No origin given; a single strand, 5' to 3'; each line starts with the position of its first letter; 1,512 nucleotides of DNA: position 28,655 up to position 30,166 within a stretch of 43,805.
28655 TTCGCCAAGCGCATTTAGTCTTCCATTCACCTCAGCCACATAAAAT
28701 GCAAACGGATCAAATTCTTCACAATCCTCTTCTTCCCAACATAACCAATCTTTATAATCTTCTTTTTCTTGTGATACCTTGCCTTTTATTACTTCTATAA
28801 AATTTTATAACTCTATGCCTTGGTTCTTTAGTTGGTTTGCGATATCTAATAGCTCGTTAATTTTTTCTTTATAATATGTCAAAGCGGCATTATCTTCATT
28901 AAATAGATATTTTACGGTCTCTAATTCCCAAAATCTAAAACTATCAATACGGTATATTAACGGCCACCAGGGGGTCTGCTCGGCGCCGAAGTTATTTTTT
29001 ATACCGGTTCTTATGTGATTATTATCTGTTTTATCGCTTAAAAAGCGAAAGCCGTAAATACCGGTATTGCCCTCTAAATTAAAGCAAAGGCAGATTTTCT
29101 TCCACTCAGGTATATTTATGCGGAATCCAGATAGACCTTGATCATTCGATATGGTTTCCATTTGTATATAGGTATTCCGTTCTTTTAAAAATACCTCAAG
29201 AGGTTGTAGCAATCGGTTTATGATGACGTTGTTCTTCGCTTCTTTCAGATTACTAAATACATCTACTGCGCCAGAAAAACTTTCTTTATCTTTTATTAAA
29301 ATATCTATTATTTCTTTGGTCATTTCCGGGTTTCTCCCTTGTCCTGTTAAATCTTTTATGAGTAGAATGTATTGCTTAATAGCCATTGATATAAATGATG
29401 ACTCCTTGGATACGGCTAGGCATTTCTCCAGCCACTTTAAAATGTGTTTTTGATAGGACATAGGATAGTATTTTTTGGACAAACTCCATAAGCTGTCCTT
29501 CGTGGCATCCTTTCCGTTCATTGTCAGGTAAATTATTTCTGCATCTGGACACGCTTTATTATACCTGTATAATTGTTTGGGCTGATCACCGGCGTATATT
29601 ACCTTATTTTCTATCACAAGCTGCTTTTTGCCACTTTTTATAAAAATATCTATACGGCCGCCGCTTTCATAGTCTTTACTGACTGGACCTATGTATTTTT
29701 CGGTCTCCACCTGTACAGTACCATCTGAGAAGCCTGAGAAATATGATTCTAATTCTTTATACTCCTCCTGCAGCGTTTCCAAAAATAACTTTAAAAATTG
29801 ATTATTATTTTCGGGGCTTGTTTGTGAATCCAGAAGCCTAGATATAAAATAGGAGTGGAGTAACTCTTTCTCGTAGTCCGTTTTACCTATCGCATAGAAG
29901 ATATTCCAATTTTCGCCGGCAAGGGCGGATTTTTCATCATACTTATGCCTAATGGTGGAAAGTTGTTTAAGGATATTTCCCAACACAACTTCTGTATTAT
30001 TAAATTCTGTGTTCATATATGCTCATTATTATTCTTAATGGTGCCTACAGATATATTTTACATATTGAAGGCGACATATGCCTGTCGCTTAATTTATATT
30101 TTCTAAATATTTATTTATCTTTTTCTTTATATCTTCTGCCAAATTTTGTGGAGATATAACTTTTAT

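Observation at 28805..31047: WYL regulator and PD-(D/E)XK nuclease pair, with the same palindrome upstream of both genes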

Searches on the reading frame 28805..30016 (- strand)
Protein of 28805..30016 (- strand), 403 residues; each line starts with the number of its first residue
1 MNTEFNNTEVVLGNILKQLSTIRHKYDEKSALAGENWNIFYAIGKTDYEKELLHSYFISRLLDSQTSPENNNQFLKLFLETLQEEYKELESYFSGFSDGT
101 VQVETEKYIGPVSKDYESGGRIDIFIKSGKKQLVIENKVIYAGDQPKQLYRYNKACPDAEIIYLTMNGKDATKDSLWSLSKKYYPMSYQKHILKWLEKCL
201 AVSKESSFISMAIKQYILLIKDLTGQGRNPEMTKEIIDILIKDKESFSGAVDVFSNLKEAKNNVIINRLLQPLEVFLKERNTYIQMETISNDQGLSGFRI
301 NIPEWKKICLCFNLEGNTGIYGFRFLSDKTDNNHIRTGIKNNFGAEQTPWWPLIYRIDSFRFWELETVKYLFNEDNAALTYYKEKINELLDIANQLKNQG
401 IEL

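Call 3: search_protein_families(library=pfam, proteins=[window:28805-30016:-], max_evalue=0.1)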
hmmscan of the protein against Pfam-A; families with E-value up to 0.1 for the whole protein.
window:28805-30016:- (403 aa): 1 family
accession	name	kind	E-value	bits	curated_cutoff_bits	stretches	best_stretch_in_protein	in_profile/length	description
PF14281.12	PDDEXK_4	-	2.3e-27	96.6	22.3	1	38-217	2-182/183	PD-(D/E)XK nuclease superfamily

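Call 4: search_protein_families(library=padloc, proteins=[window:28805-30016:-], max_evalue=0.1)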
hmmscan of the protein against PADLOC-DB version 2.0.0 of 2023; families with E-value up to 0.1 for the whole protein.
window:28805-30016:- (403 aa): 8 families
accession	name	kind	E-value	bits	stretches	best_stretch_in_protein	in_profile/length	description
PDLC04980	PDC-S26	-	2.8e-80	268.5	1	13-397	7-386/389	-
PDLC04974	PDC-S26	-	2.5e-74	248.9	1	12-396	7-390/401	-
PDLC04983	PDC-S26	-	3.5e-73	245.4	1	14-395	12-408/413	-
PDLC04977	PDC-S26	-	2e-14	51.5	1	35-221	28-206/400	-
PDLC04976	PDC-S26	-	2.5e-11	41.4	2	23-153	18-137/451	-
PDLC04982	PDC-S26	-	1.1e-06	26.1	1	49-248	34-234/392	-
PDLC04981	PDC-S26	-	9.2e-06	23.2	1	63-318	48-283/358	-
PDLC04973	PDC-S26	-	0.00011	19.7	1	101-291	95-277/394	-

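Call 5: search_protein_families(library=ncbifam, proteins=[window:28805-30016:-], max_evalue=0.1)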
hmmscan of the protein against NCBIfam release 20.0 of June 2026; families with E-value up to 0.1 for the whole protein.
window:28805-30016:- (403 aa): 0 families

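Call 9: find_homologous_proteins(query=window:28805-30016:-, max_evalue=0.00001)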
Query window:28805-30016:- (403 aa): 165 proteins with E <= 0.00001 among 3004 candidates; the best 120 are listed.
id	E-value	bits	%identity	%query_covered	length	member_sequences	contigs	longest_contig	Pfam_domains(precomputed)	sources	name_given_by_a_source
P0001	3.1e-248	842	93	100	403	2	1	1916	PF14281.13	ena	-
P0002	1.5e-237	806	89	100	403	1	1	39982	PF14281.13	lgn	-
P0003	2.1e-124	434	82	60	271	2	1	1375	PF14281.13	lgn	-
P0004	3.9e-103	364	47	99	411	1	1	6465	PF14281.13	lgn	-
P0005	9.0e-102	359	46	99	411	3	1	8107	PF14281.13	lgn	-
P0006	1.2e-101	359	46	97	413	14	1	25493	PF14281.13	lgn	-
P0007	5.9e-101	357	47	99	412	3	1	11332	PF14281.13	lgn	-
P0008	2.4e-100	355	46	99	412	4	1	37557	PF14281.13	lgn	-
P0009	8.1e-93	330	46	98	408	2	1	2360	PF14281.13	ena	-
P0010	2.2e-78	282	40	97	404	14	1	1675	PF14281.13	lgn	-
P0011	2.1e-51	194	37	94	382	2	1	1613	PF14281.13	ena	-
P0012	5.6e-47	179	35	95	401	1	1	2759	PF14281.13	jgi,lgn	jgi:hypothetical protein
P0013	4.1e-45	173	34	95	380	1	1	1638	PF14281.13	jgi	jgi:hypothetical protein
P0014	8.7e-45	172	41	68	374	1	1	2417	PF14281.13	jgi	jgi:hypothetical protein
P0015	1.2e-43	168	40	67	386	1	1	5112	PF14281.13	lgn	-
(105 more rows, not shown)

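Call 11: find_encoding_contigs(protein=P0002, flank=10000, max_places=3)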
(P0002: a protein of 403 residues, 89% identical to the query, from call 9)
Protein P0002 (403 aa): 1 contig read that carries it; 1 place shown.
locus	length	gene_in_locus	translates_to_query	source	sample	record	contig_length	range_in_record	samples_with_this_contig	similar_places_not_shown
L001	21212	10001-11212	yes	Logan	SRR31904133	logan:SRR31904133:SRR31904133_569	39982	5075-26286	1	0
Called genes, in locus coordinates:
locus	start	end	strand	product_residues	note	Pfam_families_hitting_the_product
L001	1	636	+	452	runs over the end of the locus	PF02689:Herpes_Helicase (faint), PF05970:PIF1, PF13604:AAA_30, PF09848:SLFN-g3_helicase (faint), PF13245:AAA_19, PF13401:AAA_22 (weak), PF01443:Viral_helicase1 (faint)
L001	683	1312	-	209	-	-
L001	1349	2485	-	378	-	-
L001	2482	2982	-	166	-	PF00583:Acetyltransf_1, PF13508:Acetyltransf_7 (weak)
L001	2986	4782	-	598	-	PF00004:AAA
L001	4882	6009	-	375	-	PF02491:SHS2_FTSA, PF11104:PilM_2 (weak), PF14450:FtsA (weak)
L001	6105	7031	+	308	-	PF08279:HTH_11, PF13280:WYL, PF25583:WCX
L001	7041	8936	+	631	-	PF03235:GmrSD_N, PF07510:GmrSD_C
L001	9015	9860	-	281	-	PF04371:PAD_porph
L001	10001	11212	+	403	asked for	PF14281:PDDEXK_4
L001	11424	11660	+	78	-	-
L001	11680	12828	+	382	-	PF00735:Septin (faint), PF01926:MMR_HSR1 (weak)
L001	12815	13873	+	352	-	PF00350:Dynamin_N (weak), PF01926:MMR_HSR1 (weak), PF03193:RsgA_GTPase (weak), PF04548:AIG1 (weak)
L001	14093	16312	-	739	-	PF00082:Peptidase_S8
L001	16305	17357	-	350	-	PF07728:AAA_5 (faint), PF07724:AAA_2 (faint), PF00004:AAA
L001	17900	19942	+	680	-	PF01555:N6_N4_Mtase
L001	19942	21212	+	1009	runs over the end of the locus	PF04851:ResIII, PF00270:DEAD (faint), PF19778:RE_endonuc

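Call 12: find_encoding_contigs(protein=P0008, flank=8000, max_places=3)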
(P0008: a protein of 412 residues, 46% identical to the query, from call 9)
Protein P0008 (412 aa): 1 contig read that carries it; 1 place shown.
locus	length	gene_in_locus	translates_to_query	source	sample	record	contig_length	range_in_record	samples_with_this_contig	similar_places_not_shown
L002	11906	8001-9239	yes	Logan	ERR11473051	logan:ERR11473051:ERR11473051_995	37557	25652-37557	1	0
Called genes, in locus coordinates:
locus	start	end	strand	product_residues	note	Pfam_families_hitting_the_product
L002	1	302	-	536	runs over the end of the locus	PF00239:Resolvase, PF07508:Recombinase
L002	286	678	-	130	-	PF11149:DUF2924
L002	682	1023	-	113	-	PF11149:DUF2924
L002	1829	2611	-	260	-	PF13481:AAA_25, PF03796:DnaB_C, PF06745:ATPase (faint)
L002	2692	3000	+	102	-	-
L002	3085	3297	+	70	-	-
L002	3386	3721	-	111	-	PF09827:CRISPR_Cas2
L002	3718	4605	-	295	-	PF01867:Cas_Cas1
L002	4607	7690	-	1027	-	PF18470:Cas9_a (faint), PF13395:HNH_4, PF18541:RuvC_III, PF22702:Cas9_RuvC (weak)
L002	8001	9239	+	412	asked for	PF14281:PDDEXK_4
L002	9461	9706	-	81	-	-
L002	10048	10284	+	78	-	PF14192:DUF4314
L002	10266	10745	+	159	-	-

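Call 25: find_related_loci(query=A2, collection=genome_contigs, flank=8000)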
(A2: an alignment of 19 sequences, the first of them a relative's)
Query A2 (406 aa) in genome_contigs; peptide patterns used: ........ (x = any residue, [..] = any of these).
321 stretches matched a pattern; 298 encode a relative of the query (tblastn E <= 1e-3); the best 80 are kept; 80 distinct loci.
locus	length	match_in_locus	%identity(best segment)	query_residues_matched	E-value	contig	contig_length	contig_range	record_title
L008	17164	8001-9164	39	1-406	3e-85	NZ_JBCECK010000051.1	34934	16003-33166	MAG: Mucilaginibacter sp. isolate bin02__SEP_COME_DAS NODE_748_length_34934_cov_12.751111, whole genome shotgun sequence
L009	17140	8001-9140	39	1-394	2e-77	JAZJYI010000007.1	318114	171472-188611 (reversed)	MAG: Bacteroidota bacterium isolate ADI_H1L3_2_122_18_3-bin033_1 ADIH1L32_B033_1_000000000007, whole genome shotgun sequ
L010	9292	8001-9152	38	1-403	2e-77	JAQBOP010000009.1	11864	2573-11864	MAG: Mucilaginibacter sp. isolate RYN_323 scaffold_1541762, whole genome shotgun sequence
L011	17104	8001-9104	40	1-386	5e-76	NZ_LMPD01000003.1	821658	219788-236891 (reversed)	Pedobacter sp. Leaf176 contig_3, whole genome shotgun sequence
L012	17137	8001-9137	38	1-394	3e-75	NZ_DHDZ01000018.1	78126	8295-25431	MAG: Pedobacter sp. UBA4863 UBA4863_contig_1916, whole genome shotgun sequence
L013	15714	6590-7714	38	1-394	6e-74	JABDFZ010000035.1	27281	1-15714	MAG: Bacteroidetes bacterium isolate BWOrgHeat_Nextera20_MAG2 3300020996.a:Ga0206904_1064, whole genome shotgun sequence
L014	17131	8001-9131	39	1-394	1e-73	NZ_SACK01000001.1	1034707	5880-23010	Mucilaginibacter limnophilus strain YBJ-36 NODE_1_length_1034707_cov_102, whole genome shotgun sequence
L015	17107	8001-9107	37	4-386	6e-73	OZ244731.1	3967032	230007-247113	MAG: Pedobacter sp. isolate b2bbcf00-f86c-4421-ba61-a07c0054eeb4 genome assembly, chromosome: 1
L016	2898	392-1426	42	1-359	8e-74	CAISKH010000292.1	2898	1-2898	MAG: uncultured Mucilaginibacter sp. isolate Umea_bin-01567 genome assembly, contig: bin-01567:292/712, whole genome sho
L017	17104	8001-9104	38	7-392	9e-73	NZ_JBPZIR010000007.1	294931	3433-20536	Pedobacter sp. GSP4 contig7, whole genome shotgun sequence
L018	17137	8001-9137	37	1-394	6e-72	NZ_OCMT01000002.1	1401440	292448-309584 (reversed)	Pedobacter xixiisoli strain CGMCC 1.12803, whole genome shotgun sequence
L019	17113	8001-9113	39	6-394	6e-72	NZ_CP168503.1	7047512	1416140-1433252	Mucilaginibacter sp. Mucisp86 strain CT11-86 chromosome, complete genome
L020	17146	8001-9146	38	1-400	1e-70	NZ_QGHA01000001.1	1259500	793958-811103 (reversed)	Mucilaginibacter oryzae strain DSM 19975 LX99DRAFT_scaffold00001.1, whole genome shotgun sequence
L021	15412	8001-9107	37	7-394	3e-70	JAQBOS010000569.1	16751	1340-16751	MAG: Mucilaginibacter sp. isolate RYN_326 scaffold_1480576, whole genome shotgun sequence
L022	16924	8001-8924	41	7-329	6e-70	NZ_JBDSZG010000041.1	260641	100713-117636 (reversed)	MAG: Mucilaginibacter sp. isolate cluster1_bin.80 k127_11395460, whole genome shotgun sequence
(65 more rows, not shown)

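Call 35: search_protein_families(library=pfam, alignment_id=A4, max_evalue=0.001)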
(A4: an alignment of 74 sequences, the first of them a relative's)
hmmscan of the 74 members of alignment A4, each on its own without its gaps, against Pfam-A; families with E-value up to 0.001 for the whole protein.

A. member 1, L001:2986-4782:- (598 aa): 1 family
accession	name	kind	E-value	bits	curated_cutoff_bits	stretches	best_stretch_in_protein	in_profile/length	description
PF00004.35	AAA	-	1.2e-21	78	21.2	1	384-518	1-130/131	ATPase family associated with various cellular activities (AAA)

B. families by the number of members that match (of 74 scanned): 104 families (the first 25 are shown)
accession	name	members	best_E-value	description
PF00004.35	AAA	9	1.3e-39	ATPase family associated with various cellular activities (AAA)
PF13191.12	AAA_16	7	5.6e-10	AAA ATPase domain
PF07728.20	AAA_5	6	1.2e-08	AAA domain (dynein-related subfamily)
PF13401.12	AAA_22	6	3.9e-08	AAA domain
PF00910.28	RNA_helicase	5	3.7e-08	RNA helicase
PF13238.12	AAA_18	5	6.4e-08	AAA domain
PF00158.32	Sigma54_activat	5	1.5e-06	Sigma-54 interaction domain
PF05496.18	RuvB_N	5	9.1e-06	Holliday junction DNA helicase RuvB P-loop domain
PF11074.14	DUF2779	4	6.3e-44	Domain of unknown function(DUF2779)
PF07719.23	TPR_2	4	1.8e-39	Tetratricopeptide repeat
PF13181.12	TPR_8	4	1.5e-34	Tetratricopeptide repeat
PF04371.20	PAD_porph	4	8.7e-26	Porphyromonas-type peptidyl-arginine deiminase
PF13428.12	TPR_14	4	4.4e-25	Tetratricopeptide repeat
PF13432.12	TPR_16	4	1.6e-22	Tetratricopeptide repeat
PF23914.1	TPR_CcmH_CycH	4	2.1e-11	Cytochrome c-type biogenesis protein H TPR domain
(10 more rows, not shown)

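Call 52: search_solved_structures(query=A1, max_evalue=1)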
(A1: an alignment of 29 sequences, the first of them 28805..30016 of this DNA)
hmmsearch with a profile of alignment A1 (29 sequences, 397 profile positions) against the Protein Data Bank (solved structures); distinct sequences matched with E-value up to 1: 1.
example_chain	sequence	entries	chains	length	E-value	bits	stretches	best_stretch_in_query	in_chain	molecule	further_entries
9rhi_R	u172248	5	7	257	0.019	17.5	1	50-123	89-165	Mitochondrial morphogenesis protein SLD7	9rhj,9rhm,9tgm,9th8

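Call 62: search_protein_families(library=padloc, alignment_id=A4, max_evalue=0.00001)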
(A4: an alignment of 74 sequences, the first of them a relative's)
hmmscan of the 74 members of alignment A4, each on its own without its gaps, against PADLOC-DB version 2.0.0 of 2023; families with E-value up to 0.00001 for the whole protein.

A. member 1, L001:2986-4782:- (598 aa): 6 families
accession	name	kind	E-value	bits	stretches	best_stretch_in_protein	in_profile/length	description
PDLC02196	IetA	-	1.9e-25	88.1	1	341-573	88-308/374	-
PDLC02195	IetA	-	4.5e-22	76.9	1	366-583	123-335/395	-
PDLC00914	TRIP13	-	2.4e-10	38.4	1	373-542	63-240/302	TRIP13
PDLC04232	IetA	-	1.3e-09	35.9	1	373-524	108-250/330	-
PDLC04231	IetA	-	8.9e-08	30.2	1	375-521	111-248/262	-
PDLC00915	TRIP13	-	1.5e-07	29.2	1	384-536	66-227/302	TRIP13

B. families by the number of members that match (of 74 scanned): 74 families (the first 25 are shown)
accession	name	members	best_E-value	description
PDLC02196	IetA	9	1.8e-39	-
PDLC04232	IetA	9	7.2e-29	-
PDLC02195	IetA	8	4.6e-30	-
PDLC04231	IetA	8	1.2e-18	-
PDLC00914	TRIP13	8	4.7e-16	TRIP13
PDLC00915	TRIP13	8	4.8e-12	TRIP13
PDLC01447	Cas4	3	1.9e-09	"CAS-I,CAS-II,CAS-III,CAS-IV,CAS-V,CAS-VI; acquisition_associated"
PDLC04140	mad8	3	3.7e-06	mads_8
PDLC04965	PDC-S23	1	1e-128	-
PDLC04790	PDC-S01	1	4.2e-114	-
PDLC04964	PDC-S23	1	4.4e-111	-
PDLC04963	PDC-S23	1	8.2e-111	-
PDLC04848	PDC-S05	1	5e-75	-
PDLC04854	PDC-S05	1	4e-74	-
PDLC04872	PDC-S05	1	5.6e-61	-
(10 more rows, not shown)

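Call 64: find_encoding_contigs(protein=P0006, flank=8000, max_places=2)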
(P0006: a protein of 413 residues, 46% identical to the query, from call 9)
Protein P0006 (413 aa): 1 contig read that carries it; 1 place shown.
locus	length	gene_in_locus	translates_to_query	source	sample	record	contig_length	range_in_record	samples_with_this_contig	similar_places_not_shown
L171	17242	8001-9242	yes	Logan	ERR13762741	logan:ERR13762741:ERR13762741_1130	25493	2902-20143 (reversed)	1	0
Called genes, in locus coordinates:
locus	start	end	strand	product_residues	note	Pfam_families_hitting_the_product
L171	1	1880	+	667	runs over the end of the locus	PF04055:Radical_SAM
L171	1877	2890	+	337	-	PF04055:Radical_SAM (weak)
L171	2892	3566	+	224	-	PF04055:Radical_SAM (weak)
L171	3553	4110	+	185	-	-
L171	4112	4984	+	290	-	-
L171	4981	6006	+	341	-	PF02540:NAD_synthase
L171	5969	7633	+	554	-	-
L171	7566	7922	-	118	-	-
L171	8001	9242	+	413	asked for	PF14281:PDDEXK_4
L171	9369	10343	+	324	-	PF08843:AbiEii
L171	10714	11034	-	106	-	-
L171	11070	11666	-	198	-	PF03358:FMN_red, PF12682:Flavodoxin_4, PF12724:Flavodoxin_5 (faint)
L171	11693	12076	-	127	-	PF00376:MerR, PF13411:MerR_1, PF09278:MerR-DNA-bind (weak)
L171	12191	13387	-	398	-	PF00083:Sugar_tr, PF07690:MFS_1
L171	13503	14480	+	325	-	PF00702:Hydrolase, PF12710:HAD (weak), PF13419:HAD_2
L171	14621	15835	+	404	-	PF00465:Fe-ADH, PF13685:Fe-ADH_2, PF25137:ADH_Fe_C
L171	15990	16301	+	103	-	PF12840:HTH_20, PF01022:HTH_5 (weak)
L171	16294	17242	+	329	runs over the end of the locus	PF03773:ArsP_1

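Call 70: predict_structure(alignment_id=A1)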
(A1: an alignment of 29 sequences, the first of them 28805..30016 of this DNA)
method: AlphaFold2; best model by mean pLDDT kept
length: 403 residues; sequences in the alignment: 29
mean_pLDDT: 85.6   pTM: 0.64
mean pLDDT of the five models: 85.6, 84.8, 84.8, 83.9, 82.8
residues with pLDDT >= 90: 193; 70-90: 165; 50-70: 34; < 50: 11
segments of 3 or more residues with pLDDT < 50: 1-5, 44-49
pLDDT, mean of each block of 10 residues (from residue 1): 54 83 82 66 51 79 70 89 94 81 92 93 93 87 84 95 92 92 93 94 82 85 73 87 86 88 95 93 87 91 92 87 84 86 85 91 86 91 96 94 91
secondary structure, 60 per line:
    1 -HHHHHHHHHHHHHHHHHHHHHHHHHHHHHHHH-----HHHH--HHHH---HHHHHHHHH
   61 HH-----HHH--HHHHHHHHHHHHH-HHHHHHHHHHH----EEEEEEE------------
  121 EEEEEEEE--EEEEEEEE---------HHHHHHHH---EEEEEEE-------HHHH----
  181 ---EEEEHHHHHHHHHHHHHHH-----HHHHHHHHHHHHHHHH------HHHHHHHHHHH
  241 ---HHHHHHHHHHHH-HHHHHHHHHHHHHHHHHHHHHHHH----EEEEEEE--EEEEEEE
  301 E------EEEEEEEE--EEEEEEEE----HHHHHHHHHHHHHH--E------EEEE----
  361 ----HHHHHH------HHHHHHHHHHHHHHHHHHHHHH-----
elements in order: H2-33 H39-42 H45-48 H52-62 H73-85 H87-97 E102-108 E121-128 E131-138 H148-155 E159-165 H173-176 E184-187 H188-202 H208-223 H230-240 H244-255 H257-280 E285-291 E294-301 E308-315 E318-325 H330-343 E353-356 H365-370 H377-398
